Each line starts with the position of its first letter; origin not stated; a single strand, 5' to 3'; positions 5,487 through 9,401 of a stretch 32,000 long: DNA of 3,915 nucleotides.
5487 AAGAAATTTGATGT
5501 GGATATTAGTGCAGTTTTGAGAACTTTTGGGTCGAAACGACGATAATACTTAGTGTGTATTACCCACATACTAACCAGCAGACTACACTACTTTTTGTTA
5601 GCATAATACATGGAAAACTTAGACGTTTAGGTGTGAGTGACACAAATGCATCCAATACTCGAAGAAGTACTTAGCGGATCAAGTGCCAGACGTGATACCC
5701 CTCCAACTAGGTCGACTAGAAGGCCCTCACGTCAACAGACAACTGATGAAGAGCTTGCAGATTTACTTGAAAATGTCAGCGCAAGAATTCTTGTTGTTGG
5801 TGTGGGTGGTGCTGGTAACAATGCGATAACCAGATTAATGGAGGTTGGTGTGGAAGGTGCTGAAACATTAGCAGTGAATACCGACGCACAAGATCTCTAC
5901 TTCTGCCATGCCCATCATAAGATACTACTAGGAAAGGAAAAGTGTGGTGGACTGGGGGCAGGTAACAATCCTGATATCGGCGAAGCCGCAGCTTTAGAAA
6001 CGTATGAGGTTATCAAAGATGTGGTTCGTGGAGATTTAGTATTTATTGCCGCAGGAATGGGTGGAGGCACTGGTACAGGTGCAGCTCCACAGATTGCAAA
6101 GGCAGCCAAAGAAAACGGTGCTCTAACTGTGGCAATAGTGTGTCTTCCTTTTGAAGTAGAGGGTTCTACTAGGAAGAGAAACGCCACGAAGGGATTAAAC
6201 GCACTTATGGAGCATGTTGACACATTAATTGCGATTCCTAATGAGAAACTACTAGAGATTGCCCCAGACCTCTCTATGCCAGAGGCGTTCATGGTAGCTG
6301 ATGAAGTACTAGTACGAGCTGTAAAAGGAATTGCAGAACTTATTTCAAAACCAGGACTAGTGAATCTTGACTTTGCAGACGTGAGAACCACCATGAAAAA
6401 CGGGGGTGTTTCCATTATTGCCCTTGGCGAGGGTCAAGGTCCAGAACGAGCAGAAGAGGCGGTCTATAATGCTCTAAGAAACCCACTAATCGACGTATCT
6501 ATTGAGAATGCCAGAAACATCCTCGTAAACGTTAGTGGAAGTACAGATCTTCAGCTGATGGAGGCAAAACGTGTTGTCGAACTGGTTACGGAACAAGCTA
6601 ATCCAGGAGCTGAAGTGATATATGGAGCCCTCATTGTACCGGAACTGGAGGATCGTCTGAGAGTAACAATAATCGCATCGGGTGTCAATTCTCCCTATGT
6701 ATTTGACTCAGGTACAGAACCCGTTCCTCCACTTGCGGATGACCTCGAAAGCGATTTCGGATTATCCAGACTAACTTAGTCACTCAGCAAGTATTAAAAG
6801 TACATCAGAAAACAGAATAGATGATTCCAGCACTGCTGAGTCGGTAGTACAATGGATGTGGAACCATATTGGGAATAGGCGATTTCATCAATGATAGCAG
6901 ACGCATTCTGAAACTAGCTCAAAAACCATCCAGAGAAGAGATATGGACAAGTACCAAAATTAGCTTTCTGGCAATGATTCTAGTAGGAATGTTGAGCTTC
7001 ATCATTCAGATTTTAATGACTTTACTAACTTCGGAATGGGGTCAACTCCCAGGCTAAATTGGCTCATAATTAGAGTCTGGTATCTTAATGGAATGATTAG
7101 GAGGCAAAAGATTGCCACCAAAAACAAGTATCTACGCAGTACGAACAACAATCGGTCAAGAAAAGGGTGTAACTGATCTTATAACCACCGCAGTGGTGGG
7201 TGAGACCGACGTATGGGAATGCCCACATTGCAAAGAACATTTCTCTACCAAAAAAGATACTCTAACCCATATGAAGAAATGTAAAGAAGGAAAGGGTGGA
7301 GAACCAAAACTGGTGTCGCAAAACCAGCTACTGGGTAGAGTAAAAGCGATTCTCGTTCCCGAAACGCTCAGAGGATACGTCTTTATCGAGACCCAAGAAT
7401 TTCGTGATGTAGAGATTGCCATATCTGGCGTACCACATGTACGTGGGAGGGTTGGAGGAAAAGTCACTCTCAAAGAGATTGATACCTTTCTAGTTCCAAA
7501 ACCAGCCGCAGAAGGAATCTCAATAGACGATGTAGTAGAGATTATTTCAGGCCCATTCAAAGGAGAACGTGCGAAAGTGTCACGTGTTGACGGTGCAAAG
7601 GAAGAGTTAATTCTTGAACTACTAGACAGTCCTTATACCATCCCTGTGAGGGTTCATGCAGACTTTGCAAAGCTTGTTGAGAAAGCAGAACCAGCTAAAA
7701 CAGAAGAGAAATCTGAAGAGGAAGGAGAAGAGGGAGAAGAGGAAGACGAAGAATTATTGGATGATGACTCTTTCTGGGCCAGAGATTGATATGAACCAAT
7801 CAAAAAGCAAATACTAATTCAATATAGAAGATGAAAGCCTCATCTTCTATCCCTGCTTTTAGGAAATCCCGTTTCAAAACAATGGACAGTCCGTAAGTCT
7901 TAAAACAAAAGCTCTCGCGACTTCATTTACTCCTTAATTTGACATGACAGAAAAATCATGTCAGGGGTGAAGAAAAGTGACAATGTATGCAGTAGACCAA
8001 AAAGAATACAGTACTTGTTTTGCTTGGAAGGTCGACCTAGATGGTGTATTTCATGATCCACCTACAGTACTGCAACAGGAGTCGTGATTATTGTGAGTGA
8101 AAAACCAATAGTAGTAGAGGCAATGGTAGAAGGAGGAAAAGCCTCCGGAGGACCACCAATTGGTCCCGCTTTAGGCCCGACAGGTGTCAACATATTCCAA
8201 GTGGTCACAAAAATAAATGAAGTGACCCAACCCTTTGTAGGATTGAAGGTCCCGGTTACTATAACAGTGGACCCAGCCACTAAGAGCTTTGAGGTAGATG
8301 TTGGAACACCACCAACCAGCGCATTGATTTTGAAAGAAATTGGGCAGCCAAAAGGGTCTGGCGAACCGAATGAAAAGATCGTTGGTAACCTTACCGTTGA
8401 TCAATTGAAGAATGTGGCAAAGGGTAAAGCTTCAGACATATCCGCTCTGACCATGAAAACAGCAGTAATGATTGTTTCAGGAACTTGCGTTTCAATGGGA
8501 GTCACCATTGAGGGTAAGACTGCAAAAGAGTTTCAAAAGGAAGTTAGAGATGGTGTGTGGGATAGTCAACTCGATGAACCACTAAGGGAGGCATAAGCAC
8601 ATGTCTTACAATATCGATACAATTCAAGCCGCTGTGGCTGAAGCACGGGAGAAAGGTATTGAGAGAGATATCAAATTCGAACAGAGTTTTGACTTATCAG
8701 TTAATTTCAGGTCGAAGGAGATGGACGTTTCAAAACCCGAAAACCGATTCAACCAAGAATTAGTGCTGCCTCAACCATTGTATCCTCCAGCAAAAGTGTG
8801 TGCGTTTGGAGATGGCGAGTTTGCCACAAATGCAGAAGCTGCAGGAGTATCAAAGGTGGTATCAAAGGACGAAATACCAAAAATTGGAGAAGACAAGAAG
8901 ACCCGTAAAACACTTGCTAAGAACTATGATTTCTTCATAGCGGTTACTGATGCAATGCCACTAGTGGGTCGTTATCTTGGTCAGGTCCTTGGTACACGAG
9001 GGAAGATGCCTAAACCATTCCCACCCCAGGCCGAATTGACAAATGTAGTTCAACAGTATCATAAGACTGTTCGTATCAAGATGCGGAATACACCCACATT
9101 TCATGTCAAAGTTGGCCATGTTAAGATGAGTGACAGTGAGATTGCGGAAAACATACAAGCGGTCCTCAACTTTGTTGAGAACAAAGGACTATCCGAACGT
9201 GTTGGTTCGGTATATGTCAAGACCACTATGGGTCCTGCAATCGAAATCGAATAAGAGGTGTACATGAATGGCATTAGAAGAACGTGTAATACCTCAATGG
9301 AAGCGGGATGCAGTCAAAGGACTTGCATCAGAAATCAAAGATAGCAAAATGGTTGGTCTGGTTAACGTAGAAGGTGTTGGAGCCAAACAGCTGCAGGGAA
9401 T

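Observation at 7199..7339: Classical-spacing zinc finger (C-x2-C-x12-H-x3-C) inserted in the Spt5 NGN domain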

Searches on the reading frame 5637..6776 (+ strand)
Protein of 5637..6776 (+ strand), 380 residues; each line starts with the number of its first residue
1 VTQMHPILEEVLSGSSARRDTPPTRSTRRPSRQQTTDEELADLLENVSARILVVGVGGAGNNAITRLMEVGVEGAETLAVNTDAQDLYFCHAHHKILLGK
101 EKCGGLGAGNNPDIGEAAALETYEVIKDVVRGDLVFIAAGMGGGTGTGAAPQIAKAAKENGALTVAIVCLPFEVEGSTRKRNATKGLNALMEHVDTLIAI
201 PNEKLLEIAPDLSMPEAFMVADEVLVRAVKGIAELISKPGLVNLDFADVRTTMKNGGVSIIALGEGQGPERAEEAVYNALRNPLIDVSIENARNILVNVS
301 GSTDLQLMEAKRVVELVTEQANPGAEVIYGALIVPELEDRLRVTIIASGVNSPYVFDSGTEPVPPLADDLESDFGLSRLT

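Call 57: search_protein_families(library=pfam, proteins=[window:5637-6776:+], max_evalue=0.001)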
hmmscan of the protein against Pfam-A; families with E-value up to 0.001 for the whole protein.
window:5637-6776:+ (380 aa): 2 families
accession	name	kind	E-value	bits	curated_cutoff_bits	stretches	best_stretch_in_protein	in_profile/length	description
PF00091.31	Tubulin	-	2.4e-44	152.3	33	1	50-209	1-189/190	Tubulin/FtsZ family, GTPase domain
PF12327.13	FtsZ_C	-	1.4e-28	99.4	27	1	257-350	1-94/95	FtsZ family, C-terminal domain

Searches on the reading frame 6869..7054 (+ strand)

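Call 57: search_protein_families(library=pfam, proteins=[window:6869-7054:+], max_evalue=0.001)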
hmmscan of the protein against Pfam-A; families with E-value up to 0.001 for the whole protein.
window:6869-7054:+ (62 aa): 1 family
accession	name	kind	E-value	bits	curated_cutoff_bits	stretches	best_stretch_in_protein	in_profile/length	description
PF00584.25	SecE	-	1.2e-06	28.8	22.7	1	5-50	2-47/55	SecE/Sec61-gamma subunits of protein translocation complex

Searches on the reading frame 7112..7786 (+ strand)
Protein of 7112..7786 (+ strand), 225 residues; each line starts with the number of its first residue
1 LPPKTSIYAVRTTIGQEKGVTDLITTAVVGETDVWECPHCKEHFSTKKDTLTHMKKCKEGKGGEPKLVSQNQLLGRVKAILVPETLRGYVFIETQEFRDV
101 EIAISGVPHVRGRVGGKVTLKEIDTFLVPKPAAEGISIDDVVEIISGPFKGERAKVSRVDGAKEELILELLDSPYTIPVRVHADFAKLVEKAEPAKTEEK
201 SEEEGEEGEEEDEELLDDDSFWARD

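Call 4: search_protein_families(library=pfam, proteins=[window:7112-7786:+], max_evalue=1)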
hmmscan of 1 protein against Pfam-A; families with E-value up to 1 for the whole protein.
window:7112-7786:+ (225 aa): 9 families
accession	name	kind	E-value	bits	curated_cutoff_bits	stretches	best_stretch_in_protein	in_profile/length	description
PF03439.18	Spt5-NGN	-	3.1e-16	59.5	22.4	2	69-127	28-84/84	Early transcription elongation factor of RNA pol II, NGN section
PF00467.35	KOW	-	1.6e-07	31.3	22.3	1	139-166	2-29/32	KOW motif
PF23291.1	KOW4_SPT5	-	0.0021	18.4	27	1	136-157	9-30/55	Transcription elongation factor SPT5, fourth KOW domain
PF13894.12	zf-C2H2_4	-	0.019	16.1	27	1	35-56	1-22/24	C2H2-type zinc finger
PF00096.32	zf-C2H2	-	0.021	15.7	25.2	1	36-56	2-22/23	Zinc finger, C2H2 type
PF02357.24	NusG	-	0.05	14.6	22.2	1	8-120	4-81/93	Transcription termination factor nusG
PF15017.11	WRNPLPNID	-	0.096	14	27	1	190-223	32-67/70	Putative WW-binding domain and destruction box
PF12756.13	zf-C2H2_2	-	0.1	13.3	26.9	1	34-56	50-72/100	C2H2 type zinc-finger (2 copies)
PF23145.1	Zf_2nd_IFT121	-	0.19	11.9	25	1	28-48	10-30/45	IFT121, second zinc finger domain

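Call 5: search_protein_families(library=ncbifam, proteins=[window:7112-7786:+], max_evalue=1)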
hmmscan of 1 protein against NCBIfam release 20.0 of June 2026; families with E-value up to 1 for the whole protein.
window:7112-7786:+ (225 aa): 7 families
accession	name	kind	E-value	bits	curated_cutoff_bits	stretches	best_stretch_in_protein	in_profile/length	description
TIGR00405.1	KOW_elon_Spt5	equivalog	4.6e-41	140.2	69.95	1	76-193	27-144/145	transcription elongation factor Spt5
TIGR01956.2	NusG_myco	equivalog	5.4e-05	22.9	150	1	136-169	186-219/239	transcription termination/antitermination protein NusG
NF033644.1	antiterm_UpxY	subfamily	9.5e-05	22.4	100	1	119-184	88-162/164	UpxY family transcription antiterminator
NF033641.1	antiterm_LoaP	exception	0.00016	21.8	125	1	134-170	112-150/166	antiterminator LoaP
TIGR00922.1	nusG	equivalog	0.0021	17.9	135.7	1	16-167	23-150/172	transcription termination/antitermination protein NusG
TIGR01079.1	rplX_bact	equivalog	0.013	15.9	53.7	1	136-169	4-37/104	50S ribosomal protein L24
TIGR01080.1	rplX_A_E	equivalog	0.057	13.8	47.65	1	136-166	42-72/116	50S ribosomal protein L24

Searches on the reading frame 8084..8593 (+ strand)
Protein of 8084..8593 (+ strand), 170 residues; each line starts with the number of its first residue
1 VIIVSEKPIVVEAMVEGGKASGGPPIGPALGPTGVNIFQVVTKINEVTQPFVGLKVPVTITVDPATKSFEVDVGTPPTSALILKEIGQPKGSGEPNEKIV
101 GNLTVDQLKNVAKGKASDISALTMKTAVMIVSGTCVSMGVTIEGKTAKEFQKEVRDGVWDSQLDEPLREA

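Call 57: search_protein_families(library=pfam, proteins=[window:8084-8593:+], max_evalue=0.001)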
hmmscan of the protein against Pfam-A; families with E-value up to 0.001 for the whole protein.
window:8084-8593:+ (170 aa): 2 families
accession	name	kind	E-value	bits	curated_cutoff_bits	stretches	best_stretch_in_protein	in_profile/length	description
PF00298.24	Ribosomal_L11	-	1.2e-21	77.3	21.4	1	75-142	2-69/69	Ribosomal protein L11, RNA binding domain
PF03946.19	Ribosomal_L11_N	-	5.9e-20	71.2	32.9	1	12-69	2-58/58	Ribosomal protein L11, N-terminal domain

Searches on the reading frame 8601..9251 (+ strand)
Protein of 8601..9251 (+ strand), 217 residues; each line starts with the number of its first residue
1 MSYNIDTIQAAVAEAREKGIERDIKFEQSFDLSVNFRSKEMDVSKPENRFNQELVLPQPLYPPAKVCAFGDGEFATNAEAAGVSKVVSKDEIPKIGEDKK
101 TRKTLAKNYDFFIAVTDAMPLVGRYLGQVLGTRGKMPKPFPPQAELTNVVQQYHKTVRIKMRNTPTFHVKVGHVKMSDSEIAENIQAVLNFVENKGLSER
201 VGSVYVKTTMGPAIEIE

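Call 57: search_protein_families(library=pfam, proteins=[window:8601-9251:+], max_evalue=0.001)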
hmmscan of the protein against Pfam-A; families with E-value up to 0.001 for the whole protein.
window:8601-9251:+ (217 aa): 1 family
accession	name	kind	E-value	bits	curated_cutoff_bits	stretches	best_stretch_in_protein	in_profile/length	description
PF00687.26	Ribosomal_L1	-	1.1e-48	165.9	32.2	1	25-212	8-198/198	Ribosomal protein L1p/L10e family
